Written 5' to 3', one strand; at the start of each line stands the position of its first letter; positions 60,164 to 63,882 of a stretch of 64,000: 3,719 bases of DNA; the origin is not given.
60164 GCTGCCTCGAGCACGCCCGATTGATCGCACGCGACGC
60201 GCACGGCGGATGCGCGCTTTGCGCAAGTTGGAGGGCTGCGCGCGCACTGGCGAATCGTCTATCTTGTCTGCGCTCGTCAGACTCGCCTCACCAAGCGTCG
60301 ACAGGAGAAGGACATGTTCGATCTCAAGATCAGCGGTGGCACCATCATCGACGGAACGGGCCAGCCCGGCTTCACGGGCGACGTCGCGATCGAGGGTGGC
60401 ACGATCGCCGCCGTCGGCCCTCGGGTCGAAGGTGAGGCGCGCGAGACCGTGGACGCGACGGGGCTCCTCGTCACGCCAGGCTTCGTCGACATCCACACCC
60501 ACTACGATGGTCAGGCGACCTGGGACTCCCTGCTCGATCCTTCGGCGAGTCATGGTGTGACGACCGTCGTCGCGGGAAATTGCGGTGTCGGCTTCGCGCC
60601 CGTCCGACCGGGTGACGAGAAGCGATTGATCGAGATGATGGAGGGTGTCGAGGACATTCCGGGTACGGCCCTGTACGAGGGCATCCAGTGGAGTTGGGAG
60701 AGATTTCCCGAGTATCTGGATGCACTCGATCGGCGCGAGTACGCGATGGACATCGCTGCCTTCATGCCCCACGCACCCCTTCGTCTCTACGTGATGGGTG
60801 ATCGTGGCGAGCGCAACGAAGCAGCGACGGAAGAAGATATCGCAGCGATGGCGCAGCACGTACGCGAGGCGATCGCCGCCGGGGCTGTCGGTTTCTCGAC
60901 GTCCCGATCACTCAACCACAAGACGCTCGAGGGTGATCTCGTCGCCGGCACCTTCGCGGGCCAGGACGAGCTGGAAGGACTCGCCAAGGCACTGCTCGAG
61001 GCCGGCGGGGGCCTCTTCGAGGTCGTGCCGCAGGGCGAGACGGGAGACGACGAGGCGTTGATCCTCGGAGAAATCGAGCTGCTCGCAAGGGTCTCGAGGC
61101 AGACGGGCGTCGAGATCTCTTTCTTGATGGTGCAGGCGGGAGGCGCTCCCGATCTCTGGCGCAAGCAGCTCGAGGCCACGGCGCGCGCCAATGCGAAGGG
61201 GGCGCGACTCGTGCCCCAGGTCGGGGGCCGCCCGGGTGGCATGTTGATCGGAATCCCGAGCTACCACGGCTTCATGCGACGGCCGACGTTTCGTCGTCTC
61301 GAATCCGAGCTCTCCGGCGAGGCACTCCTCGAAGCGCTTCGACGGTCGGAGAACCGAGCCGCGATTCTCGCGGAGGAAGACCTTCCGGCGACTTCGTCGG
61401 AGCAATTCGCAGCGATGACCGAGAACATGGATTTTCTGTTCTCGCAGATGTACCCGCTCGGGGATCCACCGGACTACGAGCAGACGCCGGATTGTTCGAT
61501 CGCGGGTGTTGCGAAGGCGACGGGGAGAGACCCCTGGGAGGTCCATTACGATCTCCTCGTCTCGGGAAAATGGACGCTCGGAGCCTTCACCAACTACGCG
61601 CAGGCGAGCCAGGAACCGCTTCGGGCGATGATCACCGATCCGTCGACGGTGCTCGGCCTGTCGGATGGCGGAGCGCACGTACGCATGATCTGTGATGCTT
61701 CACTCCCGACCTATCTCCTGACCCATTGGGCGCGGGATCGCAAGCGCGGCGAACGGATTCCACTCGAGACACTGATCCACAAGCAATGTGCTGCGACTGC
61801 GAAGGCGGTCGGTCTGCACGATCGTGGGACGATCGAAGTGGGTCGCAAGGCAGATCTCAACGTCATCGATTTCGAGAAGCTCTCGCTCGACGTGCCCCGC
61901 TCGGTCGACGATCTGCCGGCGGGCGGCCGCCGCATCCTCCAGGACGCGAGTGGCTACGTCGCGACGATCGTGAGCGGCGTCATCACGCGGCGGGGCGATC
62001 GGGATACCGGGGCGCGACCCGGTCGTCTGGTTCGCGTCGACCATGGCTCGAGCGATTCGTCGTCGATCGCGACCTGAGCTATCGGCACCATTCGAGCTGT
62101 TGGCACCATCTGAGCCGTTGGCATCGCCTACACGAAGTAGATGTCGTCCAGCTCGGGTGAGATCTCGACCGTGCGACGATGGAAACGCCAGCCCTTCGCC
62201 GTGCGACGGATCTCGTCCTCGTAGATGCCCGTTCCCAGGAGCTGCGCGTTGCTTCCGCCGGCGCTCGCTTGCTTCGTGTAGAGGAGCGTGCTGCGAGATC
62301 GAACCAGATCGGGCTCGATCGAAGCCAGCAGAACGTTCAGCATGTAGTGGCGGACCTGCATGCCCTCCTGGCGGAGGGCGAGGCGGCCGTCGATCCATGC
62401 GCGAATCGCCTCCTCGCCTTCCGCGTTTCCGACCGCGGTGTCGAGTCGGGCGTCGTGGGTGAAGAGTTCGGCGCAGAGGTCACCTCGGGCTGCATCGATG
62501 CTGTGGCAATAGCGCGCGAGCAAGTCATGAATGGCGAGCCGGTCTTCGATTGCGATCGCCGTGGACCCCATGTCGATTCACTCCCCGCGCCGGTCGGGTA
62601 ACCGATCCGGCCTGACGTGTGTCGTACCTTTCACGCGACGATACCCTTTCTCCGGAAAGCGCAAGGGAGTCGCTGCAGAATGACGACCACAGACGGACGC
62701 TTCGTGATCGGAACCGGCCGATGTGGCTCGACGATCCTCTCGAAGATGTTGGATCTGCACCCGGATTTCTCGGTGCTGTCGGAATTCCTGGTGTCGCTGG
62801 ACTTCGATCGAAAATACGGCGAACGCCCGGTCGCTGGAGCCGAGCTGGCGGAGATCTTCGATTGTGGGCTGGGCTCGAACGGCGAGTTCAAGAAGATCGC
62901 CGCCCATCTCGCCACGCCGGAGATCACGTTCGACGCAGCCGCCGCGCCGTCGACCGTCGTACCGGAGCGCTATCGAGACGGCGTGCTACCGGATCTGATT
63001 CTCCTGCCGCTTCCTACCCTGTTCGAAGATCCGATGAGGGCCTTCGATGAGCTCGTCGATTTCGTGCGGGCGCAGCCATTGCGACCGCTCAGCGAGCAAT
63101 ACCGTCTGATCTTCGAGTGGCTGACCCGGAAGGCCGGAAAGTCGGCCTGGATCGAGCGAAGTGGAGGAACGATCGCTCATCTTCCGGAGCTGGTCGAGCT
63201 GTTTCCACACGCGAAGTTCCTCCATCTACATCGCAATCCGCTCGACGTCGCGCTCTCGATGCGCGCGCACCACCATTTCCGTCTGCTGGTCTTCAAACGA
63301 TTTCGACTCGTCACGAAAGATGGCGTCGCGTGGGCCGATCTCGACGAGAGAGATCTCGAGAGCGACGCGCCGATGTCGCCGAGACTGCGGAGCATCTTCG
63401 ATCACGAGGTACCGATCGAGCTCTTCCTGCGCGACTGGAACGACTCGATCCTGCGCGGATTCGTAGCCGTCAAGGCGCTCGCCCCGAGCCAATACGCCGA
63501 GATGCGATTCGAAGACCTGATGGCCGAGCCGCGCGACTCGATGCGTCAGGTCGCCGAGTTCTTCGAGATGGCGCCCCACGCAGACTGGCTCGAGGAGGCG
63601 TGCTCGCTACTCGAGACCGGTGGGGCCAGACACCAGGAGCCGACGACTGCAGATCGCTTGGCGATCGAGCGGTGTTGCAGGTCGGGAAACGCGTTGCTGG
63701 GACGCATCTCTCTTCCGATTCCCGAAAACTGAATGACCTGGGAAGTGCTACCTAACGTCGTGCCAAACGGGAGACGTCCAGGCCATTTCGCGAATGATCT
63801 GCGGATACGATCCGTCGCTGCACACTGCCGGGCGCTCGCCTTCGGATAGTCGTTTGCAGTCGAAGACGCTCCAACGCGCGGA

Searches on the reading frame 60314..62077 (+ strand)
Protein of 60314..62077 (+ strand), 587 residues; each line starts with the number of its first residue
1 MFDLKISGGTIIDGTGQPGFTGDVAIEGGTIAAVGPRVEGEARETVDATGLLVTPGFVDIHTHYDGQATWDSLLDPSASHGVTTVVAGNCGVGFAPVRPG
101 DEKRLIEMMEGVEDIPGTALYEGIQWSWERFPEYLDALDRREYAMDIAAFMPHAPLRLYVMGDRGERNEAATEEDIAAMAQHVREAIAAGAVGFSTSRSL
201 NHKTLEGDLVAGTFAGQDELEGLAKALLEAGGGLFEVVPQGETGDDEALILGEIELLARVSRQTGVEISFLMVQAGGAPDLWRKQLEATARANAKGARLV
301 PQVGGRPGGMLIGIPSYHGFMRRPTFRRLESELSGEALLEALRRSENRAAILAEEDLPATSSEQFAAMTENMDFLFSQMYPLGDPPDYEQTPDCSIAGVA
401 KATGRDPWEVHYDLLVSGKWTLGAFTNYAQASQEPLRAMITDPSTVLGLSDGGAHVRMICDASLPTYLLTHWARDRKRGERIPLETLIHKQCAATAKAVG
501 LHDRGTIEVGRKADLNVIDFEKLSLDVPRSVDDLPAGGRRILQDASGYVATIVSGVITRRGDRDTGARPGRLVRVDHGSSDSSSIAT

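Call 37: search_protein_families(library=pfam, proteins=[window:60314-62077:+], max_evalue=0.001)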
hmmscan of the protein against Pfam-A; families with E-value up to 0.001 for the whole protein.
window:60314-62077:+ (587 aa): 3 families
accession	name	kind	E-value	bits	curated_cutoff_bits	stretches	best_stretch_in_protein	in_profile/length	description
PF07969.17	Amidohydro_3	-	1.2e-52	180.4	29.7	1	44-558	1-471/472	Amidohydrolase family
PF01979.26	Amidohydro_1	-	5.5e-10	39.4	25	1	435-522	234-321/345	Amidohydrolase family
PF22039.1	HUTI_composite_bact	-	0.00089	19.3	25.5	0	24-37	3-16/26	Imidazolonepropionase-like composite domain, bacteria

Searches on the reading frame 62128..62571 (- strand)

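Call 37: search_protein_families(library=pfam, proteins=[window:62128-62571:-], max_evalue=0.001)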
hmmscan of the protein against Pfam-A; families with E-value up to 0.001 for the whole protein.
window:62128-62571:- (147 aa): 2 families
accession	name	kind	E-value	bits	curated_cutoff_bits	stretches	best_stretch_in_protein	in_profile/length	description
PF13577.12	SnoaL_4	-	6.6e-25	88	24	1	8-134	3-126/126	SnoaL-like domain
PF12680.13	SnoaL_2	-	0.00019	22.4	27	1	19-117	2-92/102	SnoaL-like domain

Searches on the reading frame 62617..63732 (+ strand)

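Call 37: search_protein_families(library=pfam, proteins=[window:62617-63732:+], max_evalue=0.001)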
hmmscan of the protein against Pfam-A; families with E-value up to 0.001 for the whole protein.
window:62617-63732:+ (371 aa): 2 families
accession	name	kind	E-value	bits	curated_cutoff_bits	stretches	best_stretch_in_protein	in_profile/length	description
PF13469.12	Sulfotransfer_3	-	2.3e-22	80.8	27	2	163-318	88-212/216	Sulfotransferase family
PF00685.33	Sulfotransfer_1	-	1.7e-10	41.2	22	1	196-329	88-192/255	Sulfotransferase domain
